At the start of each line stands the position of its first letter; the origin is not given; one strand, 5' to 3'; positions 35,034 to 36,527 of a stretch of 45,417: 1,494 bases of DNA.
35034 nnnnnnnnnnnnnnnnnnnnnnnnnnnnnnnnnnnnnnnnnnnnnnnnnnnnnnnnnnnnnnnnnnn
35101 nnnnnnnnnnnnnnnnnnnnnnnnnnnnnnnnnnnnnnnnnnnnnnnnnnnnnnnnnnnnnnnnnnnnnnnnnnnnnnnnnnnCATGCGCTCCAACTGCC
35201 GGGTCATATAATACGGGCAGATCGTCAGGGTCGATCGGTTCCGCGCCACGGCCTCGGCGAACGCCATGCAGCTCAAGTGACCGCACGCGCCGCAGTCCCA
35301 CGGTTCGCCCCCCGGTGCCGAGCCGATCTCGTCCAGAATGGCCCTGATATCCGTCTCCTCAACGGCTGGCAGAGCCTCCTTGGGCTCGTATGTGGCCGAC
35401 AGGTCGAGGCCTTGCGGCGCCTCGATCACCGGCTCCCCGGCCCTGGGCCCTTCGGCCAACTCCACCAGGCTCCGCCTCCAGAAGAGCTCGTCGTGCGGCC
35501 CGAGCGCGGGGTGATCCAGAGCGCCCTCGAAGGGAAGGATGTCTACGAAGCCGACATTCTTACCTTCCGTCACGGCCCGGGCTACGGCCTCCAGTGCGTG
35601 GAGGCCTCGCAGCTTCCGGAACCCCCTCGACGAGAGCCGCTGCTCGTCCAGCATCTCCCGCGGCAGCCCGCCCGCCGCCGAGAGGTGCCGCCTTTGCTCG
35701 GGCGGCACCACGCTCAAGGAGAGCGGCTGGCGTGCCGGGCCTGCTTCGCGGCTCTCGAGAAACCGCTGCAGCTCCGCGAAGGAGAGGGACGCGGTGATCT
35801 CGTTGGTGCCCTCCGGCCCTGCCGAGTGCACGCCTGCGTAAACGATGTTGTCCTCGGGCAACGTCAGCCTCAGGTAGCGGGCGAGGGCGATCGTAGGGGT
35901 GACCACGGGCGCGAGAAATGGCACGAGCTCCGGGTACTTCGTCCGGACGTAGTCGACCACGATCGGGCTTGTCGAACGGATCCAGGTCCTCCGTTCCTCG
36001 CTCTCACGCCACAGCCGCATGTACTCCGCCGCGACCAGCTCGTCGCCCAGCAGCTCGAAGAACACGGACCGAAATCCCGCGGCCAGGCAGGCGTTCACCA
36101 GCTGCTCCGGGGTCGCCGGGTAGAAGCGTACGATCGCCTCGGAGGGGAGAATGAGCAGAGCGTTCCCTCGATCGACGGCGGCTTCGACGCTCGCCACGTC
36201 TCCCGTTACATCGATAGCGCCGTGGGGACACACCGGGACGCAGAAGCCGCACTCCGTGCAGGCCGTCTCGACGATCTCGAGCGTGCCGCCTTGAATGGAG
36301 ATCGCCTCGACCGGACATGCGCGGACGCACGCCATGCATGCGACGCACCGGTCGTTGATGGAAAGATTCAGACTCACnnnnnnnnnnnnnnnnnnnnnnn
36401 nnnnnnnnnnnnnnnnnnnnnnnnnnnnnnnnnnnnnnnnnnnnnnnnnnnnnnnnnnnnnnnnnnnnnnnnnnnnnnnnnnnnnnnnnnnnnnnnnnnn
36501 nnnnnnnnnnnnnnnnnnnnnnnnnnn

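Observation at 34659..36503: Diguanylate cyclase fused to ferredoxin, an H-cluster-less [FeFe]-hydrogenase-like domain and an extra Fe-S domain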

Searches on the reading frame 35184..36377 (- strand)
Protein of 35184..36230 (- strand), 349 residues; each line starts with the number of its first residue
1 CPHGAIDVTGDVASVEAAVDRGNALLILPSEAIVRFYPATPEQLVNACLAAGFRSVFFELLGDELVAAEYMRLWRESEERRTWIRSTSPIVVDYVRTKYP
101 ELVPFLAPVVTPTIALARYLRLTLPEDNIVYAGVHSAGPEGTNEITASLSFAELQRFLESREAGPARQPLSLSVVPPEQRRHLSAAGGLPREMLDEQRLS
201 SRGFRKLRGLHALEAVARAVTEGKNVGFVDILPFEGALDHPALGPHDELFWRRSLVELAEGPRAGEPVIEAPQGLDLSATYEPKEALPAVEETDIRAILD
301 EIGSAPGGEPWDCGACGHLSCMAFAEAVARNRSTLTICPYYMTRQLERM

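Call 6: search_solved_structures(query=window:35184-36230:-, max_evalue=10, show_alignments=4)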
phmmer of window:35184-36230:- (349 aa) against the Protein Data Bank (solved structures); distinct sequences matched with E-value up to 10: 5.
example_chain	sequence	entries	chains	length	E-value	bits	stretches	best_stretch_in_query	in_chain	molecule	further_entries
4djd_C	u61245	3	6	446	0.079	15.2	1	312-342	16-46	Corrinoid/iron-sulfur protein large subunit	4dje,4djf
4c1n_A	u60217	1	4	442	0.32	13.2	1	312-343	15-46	CARBON MONOXIDE DEHYDROGENASE CORRINOID/IRON-SULFUR PROTEIN, GAMMA SUBUNIT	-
2h9a_A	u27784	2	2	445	0.33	13.2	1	312-343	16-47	Carbon monoxide dehydrogenase corrinoid/iron-sulfur protein, gamma subunit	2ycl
8ahx_B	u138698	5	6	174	0.77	12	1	293-339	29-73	Ion-translocating oxidoreductase complex subunit B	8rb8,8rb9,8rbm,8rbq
7p5h_A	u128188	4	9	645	0.9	11.8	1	1-121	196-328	Fe-hydrogenase, subunit alpha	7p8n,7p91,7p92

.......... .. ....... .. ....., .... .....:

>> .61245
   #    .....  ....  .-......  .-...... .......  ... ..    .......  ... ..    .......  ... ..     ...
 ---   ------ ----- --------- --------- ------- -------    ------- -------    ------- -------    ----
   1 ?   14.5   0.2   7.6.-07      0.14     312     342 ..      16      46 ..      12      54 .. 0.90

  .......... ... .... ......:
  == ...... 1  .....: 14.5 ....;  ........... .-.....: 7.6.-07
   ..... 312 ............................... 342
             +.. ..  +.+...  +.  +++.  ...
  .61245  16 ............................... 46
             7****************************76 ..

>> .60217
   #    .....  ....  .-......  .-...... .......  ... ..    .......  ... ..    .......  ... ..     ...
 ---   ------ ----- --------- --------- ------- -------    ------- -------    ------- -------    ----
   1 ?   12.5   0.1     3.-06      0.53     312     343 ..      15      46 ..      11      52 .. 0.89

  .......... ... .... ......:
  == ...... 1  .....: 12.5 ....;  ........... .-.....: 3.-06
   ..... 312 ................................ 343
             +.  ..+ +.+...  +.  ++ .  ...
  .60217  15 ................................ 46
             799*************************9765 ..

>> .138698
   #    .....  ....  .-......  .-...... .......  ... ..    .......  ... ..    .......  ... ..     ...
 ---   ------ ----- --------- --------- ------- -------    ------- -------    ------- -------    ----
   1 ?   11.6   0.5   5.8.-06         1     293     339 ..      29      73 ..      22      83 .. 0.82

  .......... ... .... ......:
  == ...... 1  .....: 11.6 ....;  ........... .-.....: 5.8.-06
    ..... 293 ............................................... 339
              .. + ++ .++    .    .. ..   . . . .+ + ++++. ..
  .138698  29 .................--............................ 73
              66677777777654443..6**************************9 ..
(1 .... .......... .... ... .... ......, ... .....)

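Call 29: search_solved_structures(query=A3, max_evalue=1, show_alignments=4)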
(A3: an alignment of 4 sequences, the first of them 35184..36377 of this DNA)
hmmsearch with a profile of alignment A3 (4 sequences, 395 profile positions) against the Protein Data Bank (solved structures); distinct sequences matched with E-value up to 1: 134 (the best 60 are shown).
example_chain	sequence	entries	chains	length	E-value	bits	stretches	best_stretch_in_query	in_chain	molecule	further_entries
5t5i_F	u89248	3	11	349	4.5e-11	45.5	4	16-43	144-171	Tungsten formylmethanofuran dehydrogenase subunit fwdF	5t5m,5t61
9sw6_H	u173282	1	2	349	7.2e-11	44.8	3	16-49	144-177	Tungsten formylmethanofuran dehydrogenase, subunit F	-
7zc6_B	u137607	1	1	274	7.6e-11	44.7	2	3-41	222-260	RnfB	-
9sw6_G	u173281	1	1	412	5.9e-10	41.8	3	7-47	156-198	Polyferredoxin protein MvhB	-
7p5h_A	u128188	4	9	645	7.9e-10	41.4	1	16-166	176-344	Fe-hydrogenase, subunit alpha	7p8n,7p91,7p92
1h98_A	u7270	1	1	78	1.6e-09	40.4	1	2-53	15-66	FERREDOXIN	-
7qv7_A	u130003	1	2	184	1.4e-07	33.9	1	3-44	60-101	Hydrogen dependent carbon dioxide reductase subunit HycB3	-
7q4v_A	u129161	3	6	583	5.2e-06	28.8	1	21-168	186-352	Iron hydrogenase HydA1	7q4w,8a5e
8a6t_A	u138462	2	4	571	6.3e-06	28.5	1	23-199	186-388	Electron bifurcating hydrogenase subunit HydA1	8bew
9sfi_O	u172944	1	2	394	1.2e-05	27.6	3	3-49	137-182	Ferredoxin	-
9eri_B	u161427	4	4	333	1.4e-05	27.3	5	2-52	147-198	Na(+)-translocating ferredoxin:NAD(+) oxidoreductase complex subunit B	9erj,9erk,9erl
7qv7_D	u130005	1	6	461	1.6e-05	27.2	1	3-38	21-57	Hydrogen dependent carbon dioxide reductase subunit HydA2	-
1fca_A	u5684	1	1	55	1.6e-05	27.2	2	2-40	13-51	FERREDOXIN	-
2v2k_A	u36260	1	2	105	2.7e-05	26.5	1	2-54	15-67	FERREDOXIN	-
2fd2_A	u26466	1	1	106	2.7e-05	26.4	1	3-49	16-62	FERREDOXIN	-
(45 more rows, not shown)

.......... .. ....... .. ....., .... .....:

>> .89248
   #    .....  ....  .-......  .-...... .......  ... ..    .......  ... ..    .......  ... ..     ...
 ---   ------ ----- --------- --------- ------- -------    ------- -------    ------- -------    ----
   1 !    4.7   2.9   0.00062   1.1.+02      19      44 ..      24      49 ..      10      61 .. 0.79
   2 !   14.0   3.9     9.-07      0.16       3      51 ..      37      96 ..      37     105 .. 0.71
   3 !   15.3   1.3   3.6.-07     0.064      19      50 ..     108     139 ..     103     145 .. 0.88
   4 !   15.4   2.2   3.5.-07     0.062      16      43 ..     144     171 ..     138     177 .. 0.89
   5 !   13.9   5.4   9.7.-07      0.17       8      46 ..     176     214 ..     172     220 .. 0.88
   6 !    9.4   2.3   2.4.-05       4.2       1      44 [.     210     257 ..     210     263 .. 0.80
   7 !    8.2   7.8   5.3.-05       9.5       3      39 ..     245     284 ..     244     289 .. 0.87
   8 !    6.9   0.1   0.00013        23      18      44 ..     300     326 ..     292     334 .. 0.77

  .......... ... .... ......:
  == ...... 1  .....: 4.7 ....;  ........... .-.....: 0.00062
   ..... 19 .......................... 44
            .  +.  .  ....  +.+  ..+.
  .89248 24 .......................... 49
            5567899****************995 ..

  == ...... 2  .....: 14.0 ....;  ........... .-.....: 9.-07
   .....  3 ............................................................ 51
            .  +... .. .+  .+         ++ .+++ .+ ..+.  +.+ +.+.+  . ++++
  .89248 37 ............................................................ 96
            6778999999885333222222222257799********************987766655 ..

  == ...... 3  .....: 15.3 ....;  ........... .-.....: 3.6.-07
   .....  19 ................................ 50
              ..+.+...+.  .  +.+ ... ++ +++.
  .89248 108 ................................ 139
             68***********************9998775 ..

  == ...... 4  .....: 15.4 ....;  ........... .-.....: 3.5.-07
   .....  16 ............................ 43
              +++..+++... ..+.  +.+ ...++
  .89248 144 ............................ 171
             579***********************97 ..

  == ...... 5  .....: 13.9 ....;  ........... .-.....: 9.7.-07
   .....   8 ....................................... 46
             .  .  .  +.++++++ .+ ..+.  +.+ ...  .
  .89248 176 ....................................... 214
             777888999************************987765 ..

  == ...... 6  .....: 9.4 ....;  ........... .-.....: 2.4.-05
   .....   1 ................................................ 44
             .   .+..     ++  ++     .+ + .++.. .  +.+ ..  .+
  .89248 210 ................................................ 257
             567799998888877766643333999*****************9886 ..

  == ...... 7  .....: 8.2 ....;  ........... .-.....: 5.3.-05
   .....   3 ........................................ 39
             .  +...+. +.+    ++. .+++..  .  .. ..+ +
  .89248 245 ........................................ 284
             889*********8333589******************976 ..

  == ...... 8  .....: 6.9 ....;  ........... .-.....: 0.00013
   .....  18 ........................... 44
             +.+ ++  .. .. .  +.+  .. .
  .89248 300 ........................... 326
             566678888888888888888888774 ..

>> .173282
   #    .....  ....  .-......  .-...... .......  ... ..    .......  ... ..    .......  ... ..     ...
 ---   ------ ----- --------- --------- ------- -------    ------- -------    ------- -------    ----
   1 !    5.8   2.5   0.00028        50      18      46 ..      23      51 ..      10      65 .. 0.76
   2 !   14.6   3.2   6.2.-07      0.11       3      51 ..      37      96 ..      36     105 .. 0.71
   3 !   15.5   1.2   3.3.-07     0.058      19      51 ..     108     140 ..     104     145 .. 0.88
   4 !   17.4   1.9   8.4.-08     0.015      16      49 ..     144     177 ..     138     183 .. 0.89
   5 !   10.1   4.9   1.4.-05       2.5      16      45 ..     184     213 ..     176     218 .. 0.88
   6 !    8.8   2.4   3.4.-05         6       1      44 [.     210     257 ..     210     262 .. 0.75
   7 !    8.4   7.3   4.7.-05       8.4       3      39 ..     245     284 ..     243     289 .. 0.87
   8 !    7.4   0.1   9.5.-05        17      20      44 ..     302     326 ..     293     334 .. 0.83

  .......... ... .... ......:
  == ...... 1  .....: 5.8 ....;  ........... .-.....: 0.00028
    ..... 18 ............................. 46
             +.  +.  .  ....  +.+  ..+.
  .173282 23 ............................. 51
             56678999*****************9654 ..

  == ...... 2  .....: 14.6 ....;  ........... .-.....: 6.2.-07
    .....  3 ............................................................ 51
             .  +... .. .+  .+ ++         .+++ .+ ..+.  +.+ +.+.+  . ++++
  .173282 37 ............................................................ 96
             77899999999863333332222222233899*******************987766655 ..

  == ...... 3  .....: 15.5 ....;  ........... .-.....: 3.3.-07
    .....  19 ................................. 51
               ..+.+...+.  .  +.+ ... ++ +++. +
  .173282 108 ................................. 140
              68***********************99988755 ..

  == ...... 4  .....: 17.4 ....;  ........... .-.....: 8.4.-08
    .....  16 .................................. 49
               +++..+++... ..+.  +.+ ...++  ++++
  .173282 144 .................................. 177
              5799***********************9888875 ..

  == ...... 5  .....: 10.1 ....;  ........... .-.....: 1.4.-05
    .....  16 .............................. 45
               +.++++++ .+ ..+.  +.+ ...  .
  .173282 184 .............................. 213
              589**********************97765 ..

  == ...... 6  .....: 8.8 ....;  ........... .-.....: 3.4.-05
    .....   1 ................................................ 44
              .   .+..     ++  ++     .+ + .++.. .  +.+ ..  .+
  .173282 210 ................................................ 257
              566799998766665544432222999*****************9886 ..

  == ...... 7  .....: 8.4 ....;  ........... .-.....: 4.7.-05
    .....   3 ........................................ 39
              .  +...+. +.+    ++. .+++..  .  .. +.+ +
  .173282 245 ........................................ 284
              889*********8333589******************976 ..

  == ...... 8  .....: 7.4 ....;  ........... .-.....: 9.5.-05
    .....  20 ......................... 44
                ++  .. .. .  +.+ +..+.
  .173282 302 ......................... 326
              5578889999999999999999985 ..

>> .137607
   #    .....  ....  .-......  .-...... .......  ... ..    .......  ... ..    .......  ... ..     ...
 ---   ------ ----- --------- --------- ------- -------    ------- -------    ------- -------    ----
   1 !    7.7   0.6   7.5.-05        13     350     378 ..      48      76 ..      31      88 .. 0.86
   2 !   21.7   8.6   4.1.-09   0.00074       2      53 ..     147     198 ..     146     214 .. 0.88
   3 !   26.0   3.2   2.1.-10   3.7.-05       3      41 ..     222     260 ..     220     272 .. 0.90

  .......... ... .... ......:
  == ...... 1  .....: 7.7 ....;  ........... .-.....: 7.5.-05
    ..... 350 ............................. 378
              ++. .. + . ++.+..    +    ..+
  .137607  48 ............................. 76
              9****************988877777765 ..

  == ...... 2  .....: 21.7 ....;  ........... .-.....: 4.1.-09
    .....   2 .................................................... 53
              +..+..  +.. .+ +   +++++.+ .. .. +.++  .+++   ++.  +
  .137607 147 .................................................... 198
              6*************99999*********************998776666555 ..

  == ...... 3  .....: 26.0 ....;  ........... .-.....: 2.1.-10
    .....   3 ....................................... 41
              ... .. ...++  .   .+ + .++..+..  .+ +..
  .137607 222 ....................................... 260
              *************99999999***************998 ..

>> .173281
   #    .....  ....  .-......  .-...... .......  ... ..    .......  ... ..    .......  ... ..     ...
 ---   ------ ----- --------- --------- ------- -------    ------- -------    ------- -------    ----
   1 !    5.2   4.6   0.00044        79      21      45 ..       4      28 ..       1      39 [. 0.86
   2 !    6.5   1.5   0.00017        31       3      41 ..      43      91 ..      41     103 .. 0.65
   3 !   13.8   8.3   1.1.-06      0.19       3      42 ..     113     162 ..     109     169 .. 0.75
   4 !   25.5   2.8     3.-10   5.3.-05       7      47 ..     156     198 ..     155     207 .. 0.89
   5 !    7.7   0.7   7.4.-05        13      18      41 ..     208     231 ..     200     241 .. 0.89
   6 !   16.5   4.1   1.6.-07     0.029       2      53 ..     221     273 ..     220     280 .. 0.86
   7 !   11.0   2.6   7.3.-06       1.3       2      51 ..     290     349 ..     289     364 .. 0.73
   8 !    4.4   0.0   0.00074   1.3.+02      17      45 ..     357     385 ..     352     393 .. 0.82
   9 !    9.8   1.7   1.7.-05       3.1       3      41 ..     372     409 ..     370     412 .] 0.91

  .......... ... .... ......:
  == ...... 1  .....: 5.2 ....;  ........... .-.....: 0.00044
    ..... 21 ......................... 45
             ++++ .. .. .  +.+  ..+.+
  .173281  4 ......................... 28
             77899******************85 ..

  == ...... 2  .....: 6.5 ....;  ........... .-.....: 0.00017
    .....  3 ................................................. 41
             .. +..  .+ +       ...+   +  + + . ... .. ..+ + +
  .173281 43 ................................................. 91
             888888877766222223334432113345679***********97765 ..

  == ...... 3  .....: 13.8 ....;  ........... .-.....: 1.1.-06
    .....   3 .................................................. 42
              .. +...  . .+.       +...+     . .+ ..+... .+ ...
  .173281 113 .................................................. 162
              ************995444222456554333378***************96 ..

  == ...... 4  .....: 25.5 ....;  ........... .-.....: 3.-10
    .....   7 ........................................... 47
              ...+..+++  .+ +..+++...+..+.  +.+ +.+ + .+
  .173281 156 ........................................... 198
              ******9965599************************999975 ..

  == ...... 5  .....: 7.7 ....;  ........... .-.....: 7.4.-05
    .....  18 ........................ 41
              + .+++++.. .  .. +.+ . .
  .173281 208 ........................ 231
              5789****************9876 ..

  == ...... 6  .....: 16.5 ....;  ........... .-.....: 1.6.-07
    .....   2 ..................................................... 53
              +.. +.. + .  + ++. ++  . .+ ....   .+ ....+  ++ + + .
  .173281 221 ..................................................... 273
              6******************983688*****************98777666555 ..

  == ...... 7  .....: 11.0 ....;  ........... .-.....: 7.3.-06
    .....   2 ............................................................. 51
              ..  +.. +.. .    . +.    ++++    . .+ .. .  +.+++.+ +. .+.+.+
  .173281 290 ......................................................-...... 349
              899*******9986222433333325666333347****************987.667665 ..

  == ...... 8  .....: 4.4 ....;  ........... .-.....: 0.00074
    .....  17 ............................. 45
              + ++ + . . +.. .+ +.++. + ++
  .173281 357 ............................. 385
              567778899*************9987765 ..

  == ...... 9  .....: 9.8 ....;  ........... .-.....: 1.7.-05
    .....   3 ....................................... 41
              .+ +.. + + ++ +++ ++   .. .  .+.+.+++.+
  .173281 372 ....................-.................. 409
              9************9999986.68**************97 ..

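Call 40: search_protein_representatives(alignment_id=A3)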
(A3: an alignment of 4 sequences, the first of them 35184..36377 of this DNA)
Query: 4 sequences, 395 profile positions. Proteins with E-value up to 0.001 (for the whole library): 3950; up to 1e-10: 1664; up to 1e-30: 205. The best 150 are listed.
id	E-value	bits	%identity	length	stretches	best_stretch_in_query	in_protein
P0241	3.7e-141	487.0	-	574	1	1-395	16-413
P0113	1.4e-132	458.7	-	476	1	15-394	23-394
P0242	7.6e-128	443.2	-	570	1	1-395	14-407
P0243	7.0e-120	417.0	-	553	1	10-395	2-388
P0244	3.2e-109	381.9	-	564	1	24-394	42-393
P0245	9.7e-103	360.5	-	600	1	47-395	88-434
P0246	4.0e-97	342.0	-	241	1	1-191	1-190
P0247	8.7e-92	324.5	-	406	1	1-355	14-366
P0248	1.6e-89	317.0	-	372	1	55-338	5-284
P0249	2.3e-81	290.2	-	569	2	18-341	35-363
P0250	1.9e-76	273.9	-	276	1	1-240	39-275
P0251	4.4e-74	266.2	-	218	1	1-221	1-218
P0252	8.6e-70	252.0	-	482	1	95-394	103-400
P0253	9.7e-70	251.9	-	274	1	128-381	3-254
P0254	1.9e-66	241.1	-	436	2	198-377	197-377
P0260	2.5e-55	204.4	-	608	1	2-388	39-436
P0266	4.7e-50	187.0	-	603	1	2-378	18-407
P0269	2.1e-48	181.6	-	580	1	3-386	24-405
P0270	2.4e-48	181.4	-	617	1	2-386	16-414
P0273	2.3e-45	171.6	-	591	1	2-390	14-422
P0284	1.3e-42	162.5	-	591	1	1-389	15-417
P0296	1.7e-40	155.6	-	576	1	2-387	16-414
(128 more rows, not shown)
